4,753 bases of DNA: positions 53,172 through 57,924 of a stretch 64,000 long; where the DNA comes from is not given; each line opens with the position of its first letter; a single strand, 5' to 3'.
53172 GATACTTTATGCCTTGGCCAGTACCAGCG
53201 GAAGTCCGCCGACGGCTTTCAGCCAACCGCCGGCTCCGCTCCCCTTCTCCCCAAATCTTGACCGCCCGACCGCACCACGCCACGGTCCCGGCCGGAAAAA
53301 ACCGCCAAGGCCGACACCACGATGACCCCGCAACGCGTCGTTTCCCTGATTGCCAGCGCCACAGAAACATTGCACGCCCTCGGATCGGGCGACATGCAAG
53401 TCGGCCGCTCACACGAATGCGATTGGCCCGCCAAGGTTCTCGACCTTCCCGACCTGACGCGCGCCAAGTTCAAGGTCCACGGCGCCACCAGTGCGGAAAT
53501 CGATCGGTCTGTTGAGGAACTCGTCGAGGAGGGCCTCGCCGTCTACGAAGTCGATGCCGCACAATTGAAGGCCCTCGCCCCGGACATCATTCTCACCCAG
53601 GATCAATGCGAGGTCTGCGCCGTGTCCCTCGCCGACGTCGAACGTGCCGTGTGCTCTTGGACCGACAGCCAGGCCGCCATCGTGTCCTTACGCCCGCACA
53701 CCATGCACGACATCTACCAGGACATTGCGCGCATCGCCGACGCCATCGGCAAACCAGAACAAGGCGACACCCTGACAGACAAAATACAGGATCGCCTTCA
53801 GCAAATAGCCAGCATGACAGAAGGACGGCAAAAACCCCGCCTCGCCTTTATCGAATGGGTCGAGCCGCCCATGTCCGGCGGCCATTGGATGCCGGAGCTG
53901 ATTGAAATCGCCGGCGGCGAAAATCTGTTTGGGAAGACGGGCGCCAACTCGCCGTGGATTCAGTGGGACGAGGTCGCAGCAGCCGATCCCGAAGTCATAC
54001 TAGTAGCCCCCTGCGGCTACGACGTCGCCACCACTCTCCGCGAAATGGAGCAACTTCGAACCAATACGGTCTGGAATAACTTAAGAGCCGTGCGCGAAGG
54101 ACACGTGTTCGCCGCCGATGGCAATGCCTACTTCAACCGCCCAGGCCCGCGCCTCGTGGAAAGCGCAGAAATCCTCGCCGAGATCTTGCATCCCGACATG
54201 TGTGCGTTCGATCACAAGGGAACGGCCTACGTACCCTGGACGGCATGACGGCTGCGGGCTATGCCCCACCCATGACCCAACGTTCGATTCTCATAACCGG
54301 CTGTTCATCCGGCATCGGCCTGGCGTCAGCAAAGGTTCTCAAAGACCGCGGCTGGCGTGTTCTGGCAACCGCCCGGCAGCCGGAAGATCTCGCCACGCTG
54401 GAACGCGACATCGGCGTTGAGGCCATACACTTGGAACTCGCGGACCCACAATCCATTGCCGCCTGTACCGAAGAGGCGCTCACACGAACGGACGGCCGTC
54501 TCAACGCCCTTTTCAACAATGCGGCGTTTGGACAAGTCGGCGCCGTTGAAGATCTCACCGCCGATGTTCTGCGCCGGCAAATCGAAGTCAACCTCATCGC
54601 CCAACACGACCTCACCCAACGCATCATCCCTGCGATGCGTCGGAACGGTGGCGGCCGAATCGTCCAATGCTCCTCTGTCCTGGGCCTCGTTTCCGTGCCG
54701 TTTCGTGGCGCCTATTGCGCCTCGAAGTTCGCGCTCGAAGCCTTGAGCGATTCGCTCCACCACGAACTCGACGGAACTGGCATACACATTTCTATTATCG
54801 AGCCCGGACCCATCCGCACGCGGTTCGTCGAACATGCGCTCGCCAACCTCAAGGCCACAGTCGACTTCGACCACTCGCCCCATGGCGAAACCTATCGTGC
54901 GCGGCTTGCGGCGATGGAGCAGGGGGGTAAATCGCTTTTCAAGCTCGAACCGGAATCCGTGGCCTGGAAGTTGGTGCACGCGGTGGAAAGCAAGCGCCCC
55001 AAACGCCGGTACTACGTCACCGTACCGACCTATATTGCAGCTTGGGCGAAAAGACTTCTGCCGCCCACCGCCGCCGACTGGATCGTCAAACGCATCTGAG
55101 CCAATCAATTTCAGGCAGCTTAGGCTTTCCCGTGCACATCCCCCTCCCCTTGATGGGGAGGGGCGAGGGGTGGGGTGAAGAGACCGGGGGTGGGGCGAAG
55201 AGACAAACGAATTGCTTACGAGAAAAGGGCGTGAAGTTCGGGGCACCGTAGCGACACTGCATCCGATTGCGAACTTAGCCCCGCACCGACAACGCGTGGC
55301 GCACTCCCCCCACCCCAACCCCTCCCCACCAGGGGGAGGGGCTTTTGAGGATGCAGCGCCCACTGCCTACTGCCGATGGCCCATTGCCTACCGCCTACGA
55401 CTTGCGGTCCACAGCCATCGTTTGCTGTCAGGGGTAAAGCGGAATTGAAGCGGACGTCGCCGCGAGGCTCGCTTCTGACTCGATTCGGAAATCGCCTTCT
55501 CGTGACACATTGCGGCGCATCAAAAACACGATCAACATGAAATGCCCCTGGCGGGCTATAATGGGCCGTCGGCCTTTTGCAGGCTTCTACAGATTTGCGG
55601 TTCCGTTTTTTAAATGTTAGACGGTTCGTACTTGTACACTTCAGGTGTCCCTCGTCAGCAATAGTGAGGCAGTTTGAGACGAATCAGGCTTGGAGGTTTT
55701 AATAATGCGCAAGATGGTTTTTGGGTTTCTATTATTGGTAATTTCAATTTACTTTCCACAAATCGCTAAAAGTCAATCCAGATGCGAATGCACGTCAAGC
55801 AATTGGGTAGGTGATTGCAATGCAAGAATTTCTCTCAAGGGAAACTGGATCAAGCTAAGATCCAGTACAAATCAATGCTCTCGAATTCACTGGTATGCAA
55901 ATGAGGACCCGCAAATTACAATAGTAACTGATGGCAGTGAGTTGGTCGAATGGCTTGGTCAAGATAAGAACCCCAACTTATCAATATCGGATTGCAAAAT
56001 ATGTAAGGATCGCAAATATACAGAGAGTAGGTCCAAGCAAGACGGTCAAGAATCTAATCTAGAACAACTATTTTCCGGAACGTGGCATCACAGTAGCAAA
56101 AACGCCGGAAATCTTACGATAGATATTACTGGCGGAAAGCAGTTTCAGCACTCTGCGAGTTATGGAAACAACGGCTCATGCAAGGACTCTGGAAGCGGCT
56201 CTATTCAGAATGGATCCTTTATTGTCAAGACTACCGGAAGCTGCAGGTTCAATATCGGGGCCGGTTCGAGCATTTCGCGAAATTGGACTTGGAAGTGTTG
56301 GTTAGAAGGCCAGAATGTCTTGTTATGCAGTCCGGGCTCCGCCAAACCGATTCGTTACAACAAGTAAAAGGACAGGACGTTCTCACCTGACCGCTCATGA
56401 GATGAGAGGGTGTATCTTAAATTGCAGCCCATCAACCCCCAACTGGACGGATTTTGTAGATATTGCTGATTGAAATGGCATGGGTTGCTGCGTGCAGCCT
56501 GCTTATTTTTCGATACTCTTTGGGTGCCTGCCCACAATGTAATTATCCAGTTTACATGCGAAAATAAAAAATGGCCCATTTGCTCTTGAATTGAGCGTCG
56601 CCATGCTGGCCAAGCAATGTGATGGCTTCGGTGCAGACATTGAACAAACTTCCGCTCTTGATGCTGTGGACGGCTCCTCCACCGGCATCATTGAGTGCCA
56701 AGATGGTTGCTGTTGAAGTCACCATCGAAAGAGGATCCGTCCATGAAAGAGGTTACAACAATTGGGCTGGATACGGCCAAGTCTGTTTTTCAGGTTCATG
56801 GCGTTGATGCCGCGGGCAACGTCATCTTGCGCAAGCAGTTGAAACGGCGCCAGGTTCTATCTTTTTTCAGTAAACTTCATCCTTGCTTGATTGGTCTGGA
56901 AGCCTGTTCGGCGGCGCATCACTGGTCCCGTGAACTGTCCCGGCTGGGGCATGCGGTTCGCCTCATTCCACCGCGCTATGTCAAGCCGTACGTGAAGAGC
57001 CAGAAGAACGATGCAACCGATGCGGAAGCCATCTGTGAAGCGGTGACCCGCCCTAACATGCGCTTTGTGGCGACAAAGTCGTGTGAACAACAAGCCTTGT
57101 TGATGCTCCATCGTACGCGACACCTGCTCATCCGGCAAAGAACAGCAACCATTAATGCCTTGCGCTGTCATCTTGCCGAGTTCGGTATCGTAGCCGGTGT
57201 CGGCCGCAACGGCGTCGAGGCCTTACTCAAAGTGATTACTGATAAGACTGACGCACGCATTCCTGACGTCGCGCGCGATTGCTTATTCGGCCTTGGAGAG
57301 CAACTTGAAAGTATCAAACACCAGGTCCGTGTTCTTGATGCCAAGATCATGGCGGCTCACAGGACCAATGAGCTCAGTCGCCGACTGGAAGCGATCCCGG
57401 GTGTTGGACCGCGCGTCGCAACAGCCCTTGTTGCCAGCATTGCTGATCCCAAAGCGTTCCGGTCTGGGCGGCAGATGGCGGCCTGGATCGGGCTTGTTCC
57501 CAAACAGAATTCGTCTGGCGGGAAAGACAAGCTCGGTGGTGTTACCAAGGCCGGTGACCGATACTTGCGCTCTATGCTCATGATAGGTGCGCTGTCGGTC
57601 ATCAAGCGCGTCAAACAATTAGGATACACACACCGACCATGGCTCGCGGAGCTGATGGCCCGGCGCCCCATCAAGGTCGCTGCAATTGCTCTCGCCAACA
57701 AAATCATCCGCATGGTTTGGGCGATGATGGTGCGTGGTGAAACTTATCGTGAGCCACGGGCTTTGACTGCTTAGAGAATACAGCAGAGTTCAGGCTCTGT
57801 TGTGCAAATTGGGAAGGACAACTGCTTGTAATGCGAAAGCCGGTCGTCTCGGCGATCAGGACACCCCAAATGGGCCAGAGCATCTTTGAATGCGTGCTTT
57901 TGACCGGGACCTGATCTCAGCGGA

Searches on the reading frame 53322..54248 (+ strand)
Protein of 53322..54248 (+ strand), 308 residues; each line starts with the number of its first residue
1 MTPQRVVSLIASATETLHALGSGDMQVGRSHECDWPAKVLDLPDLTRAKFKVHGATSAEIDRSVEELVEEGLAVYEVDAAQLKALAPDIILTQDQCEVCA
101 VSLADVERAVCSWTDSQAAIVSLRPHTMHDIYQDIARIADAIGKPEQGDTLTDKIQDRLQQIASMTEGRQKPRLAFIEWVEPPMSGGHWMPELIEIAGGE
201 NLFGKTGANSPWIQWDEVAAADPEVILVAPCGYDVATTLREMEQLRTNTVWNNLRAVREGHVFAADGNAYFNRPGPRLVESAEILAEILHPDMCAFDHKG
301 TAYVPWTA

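Call 32: search_protein_families(library=pfam, proteins=[window:53322-54248:+], max_evalue=0.01)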
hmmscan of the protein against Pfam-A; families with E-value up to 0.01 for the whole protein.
window:53322-54248:+ (308 aa): 1 family
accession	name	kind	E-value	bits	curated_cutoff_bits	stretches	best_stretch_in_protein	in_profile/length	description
PF01497.23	Peripla_BP_2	-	1e-19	71.3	27.5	1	6-267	1-233/235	Periplasmic binding protein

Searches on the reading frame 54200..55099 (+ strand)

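Call 32: search_protein_families(library=pfam, proteins=[window:54200-55099:+], max_evalue=0.01)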
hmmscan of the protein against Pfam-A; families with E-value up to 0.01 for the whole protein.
window:54200-55099:+ (299 aa): 8 families
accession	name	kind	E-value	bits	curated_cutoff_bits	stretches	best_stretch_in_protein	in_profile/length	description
PF00106.31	adh_short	-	2.3e-42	145.2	26.6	1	30-212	3-189/195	short chain dehydrogenase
PF13561.12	adh_short_C2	-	1.6e-32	113.4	27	1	36-214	3-185/236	Enoyl-(Acyl carrier protein) reductase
PF08659.16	KR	-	3e-10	40.7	22.6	1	30-199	3-177/180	KR domain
PF13460.12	NAD_binding_10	-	1.2e-06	29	27.2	1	35-161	2-100/184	NAD(P)H-binding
PF01370.27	Epimerase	-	3.5e-06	27.1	20.9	1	30-182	1-152/240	NAD dependent epimerase/dehydratase family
PF08643.16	DUF1776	-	0.0037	17.2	25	1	108-288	101-289/294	Fungal family of unknown function (DUF1776)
PF04321.23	RmlD_sub_bind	-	0.0081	15.7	27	0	29-121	2-72/287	RmlD substrate binding domain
PF00107.32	ADH_zinc_N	-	0.0099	16.3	31.8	0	38-76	1-38/129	Zinc-binding dehydrogenase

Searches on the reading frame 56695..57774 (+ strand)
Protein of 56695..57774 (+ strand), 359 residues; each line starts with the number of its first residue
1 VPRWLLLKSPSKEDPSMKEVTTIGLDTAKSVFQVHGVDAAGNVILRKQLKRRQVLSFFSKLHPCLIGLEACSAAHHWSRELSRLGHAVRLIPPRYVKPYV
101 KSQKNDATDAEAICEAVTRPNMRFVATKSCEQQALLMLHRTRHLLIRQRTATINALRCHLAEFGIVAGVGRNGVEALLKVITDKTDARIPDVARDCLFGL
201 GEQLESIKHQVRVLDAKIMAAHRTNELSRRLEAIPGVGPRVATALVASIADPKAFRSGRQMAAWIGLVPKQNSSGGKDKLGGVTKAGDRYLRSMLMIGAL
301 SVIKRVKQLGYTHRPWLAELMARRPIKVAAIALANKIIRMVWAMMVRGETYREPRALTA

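Call 32: search_protein_families(library=pfam, proteins=[window:56695-57774:+], max_evalue=0.01)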
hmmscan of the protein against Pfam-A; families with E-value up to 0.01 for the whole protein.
window:56695-57774:+ (359 aa): 3 families
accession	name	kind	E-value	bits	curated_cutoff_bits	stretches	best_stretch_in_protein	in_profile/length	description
PF02371.22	Transposase_20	-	7e-25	87.7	21.3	1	229-307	2-79/87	Transposase IS116/IS110/IS902 family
PF01548.23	DEDD_Tnp_IS110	-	3.6e-16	59.8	29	1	23-163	1-153/155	Transposase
PF14520.12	HHH_5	-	0.0062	17.4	27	0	229-256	2-30/57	Helix-hairpin-helix domain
